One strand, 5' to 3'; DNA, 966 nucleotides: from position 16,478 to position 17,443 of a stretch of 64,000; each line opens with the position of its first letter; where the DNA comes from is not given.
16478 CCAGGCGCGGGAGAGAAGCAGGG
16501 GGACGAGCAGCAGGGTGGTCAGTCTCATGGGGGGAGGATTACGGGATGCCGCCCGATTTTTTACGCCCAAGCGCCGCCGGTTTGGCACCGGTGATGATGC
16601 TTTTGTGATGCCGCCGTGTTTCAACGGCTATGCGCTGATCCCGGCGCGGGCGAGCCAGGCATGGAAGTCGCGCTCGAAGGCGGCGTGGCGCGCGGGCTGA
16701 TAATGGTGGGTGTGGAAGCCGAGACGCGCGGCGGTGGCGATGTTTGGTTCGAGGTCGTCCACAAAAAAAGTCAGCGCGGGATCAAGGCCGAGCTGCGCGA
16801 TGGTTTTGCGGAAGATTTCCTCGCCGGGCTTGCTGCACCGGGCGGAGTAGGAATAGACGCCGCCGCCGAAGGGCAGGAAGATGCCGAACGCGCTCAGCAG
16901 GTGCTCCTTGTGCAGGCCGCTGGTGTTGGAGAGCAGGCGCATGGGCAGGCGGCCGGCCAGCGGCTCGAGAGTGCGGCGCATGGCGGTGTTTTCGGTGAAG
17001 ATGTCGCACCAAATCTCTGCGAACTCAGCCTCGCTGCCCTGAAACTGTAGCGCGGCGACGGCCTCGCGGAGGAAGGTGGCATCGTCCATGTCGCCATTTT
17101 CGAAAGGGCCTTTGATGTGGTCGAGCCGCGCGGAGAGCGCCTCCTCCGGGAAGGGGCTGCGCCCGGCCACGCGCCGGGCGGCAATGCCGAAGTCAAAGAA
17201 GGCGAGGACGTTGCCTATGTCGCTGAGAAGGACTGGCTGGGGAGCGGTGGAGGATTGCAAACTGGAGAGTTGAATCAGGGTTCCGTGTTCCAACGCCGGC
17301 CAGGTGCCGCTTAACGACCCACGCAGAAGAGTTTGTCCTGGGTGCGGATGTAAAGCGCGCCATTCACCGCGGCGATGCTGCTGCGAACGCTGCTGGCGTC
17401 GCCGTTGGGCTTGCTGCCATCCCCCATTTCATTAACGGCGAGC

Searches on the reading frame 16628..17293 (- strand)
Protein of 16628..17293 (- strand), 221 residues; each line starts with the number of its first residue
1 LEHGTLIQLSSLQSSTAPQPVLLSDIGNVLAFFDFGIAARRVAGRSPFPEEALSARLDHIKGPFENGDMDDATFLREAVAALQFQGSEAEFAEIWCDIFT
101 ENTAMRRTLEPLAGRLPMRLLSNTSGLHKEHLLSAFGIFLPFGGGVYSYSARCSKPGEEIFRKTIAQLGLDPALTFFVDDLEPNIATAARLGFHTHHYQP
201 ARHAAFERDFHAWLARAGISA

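Call 46: search_protein_families(library=pfam, max_evalue=0.00001, proteins=[window:16628-17293:-])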
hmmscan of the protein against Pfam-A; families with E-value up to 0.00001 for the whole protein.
window:16628-17293:- (221 aa): 1 family
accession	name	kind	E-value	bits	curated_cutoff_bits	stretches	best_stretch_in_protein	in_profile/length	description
PF00702.32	Hydrolase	-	2.1e-06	28.7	26.4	1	73-192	66-191/191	haloacid dehalogenase-like hydrolase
